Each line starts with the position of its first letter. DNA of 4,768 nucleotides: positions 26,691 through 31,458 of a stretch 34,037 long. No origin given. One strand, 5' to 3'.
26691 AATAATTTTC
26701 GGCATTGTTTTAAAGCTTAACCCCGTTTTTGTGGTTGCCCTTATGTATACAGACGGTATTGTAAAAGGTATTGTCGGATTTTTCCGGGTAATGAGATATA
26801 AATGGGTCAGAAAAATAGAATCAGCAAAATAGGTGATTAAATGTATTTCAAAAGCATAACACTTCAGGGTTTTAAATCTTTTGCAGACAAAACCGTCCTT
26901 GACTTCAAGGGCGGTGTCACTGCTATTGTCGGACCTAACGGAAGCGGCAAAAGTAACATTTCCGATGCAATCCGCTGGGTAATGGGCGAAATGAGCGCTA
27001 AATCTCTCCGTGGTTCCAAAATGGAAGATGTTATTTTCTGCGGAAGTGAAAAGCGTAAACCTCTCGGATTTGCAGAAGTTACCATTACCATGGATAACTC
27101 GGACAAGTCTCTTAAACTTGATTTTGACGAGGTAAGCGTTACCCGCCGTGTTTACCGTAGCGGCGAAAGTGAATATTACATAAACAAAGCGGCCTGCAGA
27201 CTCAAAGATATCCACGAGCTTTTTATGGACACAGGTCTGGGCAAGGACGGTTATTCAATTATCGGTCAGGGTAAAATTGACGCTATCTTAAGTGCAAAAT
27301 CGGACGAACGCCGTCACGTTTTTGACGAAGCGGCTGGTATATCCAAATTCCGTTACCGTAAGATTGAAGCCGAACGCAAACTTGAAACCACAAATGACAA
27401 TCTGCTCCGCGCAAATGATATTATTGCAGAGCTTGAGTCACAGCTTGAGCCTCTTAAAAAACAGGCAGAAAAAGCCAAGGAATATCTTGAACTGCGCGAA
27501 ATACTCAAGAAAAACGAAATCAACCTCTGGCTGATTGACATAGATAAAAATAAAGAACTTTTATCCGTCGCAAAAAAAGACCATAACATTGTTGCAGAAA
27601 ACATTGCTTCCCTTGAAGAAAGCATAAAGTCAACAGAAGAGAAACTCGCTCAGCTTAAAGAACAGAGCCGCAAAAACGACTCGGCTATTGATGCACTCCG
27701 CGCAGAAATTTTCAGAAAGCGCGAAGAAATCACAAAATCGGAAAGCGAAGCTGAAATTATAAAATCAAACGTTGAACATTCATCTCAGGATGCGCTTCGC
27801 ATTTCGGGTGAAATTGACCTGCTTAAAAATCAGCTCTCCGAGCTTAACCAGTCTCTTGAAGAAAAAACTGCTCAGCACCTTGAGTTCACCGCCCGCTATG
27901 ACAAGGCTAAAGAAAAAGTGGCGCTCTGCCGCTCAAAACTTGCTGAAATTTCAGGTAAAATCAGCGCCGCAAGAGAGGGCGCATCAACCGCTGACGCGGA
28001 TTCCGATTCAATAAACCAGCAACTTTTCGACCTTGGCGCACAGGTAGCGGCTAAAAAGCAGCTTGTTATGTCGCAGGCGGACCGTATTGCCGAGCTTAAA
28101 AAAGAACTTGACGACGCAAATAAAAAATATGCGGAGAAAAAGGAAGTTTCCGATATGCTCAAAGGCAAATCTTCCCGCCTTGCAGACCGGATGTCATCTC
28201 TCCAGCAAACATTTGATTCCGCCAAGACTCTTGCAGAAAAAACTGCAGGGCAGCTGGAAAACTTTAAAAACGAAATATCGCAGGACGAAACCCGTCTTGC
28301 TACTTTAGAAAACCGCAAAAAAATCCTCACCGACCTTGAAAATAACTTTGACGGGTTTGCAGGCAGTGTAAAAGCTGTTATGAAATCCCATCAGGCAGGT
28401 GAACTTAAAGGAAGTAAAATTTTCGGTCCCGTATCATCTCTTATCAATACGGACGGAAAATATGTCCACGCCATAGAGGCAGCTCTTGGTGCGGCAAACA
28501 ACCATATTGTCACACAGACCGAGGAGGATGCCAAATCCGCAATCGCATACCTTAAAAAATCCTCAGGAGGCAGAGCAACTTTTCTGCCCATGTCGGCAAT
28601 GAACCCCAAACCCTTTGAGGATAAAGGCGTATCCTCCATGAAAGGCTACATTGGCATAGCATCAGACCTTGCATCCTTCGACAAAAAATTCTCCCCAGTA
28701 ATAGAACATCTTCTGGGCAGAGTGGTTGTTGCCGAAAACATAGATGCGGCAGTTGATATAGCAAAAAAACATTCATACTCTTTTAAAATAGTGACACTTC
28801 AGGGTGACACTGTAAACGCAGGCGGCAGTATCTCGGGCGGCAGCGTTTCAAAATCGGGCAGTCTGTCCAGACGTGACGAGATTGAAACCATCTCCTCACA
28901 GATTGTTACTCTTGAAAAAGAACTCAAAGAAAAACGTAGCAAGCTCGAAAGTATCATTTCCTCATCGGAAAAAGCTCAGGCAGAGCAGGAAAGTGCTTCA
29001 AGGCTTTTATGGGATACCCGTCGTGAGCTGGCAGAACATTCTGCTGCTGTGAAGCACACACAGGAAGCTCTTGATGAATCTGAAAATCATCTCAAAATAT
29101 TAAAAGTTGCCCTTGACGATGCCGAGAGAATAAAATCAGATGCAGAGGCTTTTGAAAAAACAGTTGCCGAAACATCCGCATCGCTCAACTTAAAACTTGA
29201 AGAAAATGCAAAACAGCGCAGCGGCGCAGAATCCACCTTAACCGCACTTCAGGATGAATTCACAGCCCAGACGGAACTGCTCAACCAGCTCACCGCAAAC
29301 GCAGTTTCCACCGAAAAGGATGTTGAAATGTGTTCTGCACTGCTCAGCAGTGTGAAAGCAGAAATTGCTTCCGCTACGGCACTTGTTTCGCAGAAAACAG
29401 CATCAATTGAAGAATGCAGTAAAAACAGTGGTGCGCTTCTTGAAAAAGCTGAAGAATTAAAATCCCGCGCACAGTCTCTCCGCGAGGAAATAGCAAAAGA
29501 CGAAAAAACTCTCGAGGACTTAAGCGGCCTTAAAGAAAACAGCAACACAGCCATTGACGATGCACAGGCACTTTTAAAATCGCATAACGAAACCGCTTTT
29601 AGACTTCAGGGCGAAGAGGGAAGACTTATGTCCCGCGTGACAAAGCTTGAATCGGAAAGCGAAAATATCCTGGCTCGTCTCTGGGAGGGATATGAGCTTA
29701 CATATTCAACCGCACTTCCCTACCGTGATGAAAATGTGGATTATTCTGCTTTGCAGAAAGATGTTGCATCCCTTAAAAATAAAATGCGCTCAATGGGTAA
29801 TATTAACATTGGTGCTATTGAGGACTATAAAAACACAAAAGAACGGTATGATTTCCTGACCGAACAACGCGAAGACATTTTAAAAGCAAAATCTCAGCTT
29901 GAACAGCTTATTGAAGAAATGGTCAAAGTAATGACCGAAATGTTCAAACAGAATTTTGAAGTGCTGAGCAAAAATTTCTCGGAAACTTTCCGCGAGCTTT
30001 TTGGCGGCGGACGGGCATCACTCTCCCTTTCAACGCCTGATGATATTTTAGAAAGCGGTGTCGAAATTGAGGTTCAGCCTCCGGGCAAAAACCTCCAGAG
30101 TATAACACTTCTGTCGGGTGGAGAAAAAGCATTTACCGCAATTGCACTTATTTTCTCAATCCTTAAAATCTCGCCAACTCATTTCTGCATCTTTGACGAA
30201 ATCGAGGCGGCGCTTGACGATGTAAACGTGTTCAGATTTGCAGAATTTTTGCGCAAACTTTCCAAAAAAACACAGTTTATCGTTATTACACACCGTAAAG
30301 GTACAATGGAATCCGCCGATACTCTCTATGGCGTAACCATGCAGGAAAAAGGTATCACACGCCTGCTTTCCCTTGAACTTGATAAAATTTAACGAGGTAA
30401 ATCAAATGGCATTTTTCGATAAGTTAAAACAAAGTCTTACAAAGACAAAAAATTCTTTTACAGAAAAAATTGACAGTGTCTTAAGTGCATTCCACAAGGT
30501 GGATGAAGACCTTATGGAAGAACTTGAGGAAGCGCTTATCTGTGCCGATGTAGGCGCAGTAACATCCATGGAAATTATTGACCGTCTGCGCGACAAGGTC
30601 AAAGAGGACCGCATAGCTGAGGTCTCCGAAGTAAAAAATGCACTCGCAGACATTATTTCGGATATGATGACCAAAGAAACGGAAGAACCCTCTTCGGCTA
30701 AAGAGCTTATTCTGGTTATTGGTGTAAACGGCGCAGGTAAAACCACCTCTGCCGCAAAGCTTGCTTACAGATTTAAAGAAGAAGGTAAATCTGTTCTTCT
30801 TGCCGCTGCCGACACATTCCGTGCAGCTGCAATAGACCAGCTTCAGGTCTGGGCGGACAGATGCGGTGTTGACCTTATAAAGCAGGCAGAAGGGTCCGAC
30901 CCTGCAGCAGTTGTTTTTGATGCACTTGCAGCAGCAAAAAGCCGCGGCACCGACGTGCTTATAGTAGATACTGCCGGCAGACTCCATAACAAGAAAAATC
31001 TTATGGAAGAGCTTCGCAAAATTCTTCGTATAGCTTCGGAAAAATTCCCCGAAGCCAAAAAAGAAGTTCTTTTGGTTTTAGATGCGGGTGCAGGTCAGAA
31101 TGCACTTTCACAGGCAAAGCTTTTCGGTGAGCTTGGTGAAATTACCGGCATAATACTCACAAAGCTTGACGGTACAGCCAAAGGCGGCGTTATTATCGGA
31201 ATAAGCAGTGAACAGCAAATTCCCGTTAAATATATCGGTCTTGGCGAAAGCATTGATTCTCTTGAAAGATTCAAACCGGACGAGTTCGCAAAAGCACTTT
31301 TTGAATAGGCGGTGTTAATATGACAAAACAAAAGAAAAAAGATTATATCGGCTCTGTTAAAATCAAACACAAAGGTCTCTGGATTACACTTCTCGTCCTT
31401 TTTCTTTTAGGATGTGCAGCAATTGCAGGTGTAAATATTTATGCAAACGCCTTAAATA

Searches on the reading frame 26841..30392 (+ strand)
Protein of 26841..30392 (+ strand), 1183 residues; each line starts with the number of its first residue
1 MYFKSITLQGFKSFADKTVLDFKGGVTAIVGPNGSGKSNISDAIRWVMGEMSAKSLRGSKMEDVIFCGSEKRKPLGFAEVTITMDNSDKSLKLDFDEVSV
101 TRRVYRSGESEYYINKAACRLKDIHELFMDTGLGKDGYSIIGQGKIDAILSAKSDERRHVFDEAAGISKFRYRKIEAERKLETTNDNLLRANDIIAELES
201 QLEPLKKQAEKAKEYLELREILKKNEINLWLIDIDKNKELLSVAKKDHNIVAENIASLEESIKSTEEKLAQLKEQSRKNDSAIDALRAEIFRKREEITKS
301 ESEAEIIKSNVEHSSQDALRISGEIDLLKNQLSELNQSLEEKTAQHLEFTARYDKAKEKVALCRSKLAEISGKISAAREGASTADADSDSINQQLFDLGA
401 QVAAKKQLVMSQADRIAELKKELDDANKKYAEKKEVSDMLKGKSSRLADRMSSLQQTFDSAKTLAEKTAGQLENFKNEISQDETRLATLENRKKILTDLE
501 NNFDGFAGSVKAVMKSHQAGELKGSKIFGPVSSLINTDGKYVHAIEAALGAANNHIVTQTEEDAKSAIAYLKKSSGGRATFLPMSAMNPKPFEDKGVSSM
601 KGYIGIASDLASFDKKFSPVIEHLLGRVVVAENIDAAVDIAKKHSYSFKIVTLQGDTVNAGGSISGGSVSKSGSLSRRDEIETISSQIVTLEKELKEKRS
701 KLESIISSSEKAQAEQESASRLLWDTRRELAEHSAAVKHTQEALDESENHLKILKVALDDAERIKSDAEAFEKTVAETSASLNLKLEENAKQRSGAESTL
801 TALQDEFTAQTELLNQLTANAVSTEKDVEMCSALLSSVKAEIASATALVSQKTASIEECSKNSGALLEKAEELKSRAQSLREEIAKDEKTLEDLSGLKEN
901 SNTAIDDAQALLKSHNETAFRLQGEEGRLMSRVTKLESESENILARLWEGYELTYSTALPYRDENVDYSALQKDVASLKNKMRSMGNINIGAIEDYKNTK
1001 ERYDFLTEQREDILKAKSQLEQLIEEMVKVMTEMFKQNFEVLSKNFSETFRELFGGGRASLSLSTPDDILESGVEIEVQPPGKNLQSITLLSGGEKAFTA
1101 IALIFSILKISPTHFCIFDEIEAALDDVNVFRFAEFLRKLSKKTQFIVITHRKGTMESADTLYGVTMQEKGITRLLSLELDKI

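Call 10: search_protein_families(library=pfam, proteins=[window:26841-30392:+], max_evalue=0.001)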
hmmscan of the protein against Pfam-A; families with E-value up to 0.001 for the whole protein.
window:26841-30392:+ (1183 aa): 6 families
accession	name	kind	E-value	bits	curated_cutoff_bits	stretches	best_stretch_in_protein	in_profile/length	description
PF02463.25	SMC_N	-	7.7e-76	254.8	40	1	3-1173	2-219/220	RecF/RecN/SMC N terminal domain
PF06470.18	SMC_hinge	-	3.2e-29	102.1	22.5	1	526-641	3-116/116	SMC proteins Flexible Hinge Domain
PF13476.12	AAA_23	-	8.3e-20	72.7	27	1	5-217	1-201/201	AAA domain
PF13304.12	AAA_21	-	1.6e-13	51.8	27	2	26-106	1-73/304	AAA domain, putative AbiEii toxin, Type IV TA system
PF13175.12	AAA_15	-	9.7e-10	39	32.1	1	1-305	1-282/374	AAA ATPase domain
PF13555.12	AAA_29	-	9.2e-06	25.8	27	1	13-48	11-46/61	P-loop containing region of AAA domain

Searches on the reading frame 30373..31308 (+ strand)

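Call 10: search_protein_families(library=pfam, proteins=[window:30373-31308:+], max_evalue=0.001)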
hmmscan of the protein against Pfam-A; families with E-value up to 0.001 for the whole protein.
window:30373-31308:+ (311 aa): 13 families
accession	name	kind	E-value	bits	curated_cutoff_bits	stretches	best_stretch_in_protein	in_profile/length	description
PF00448.28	SRP54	-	8e-74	248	22.7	1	112-310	3-195/196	SRP54-type protein, GTPase domain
PF02881.24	SRP54_N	-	2.1e-13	50.7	22.4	1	29-93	1-73/75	SRP54-type protein, helical bundle domain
PF13401.12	AAA_22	-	8.6e-09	36.2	27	1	109-224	4-111/130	AAA domain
PF13191.12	AAA_16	-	5.3e-06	27.5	32.6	1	109-237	23-139/167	AAA ATPase domain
PF13604.12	AAA_30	-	6.4e-06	26.5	27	1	108-214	16-108/191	AAA domain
PF01656.29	CbiA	-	9.8e-06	26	25.4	0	120-148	9-37/125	CobQ/CobB/MinD/ParA nucleotide binding domain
PF25199.1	nSTAND_NTPase5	-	4.7e-05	23.7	34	1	76-169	14-100/145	Novel STAND NTPase 5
PF06414.18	Zeta_toxin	-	0.00024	21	22.3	1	102-200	7-103/199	Zeta toxin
PF13479.12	AAA_24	-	0.00026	21.3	27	0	113-206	5-78/195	AAA domain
PF13671.12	AAA_33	-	0.00032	21.4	27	1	112-211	1-85/143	AAA domain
PF02223.23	Thymidylate_kin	-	0.00047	20.3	27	0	117-143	3-29/185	Thymidylate kinase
PF20720.3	nSTAND3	-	0.0005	20.2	27.2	0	109-143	16-50/155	Novel STAND NTPase 3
PF09848.15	SLFN-g3_helicase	-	0.00061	19.6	24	1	110-214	1-101/354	Schlafen group 3, DNA/RNA helicase domain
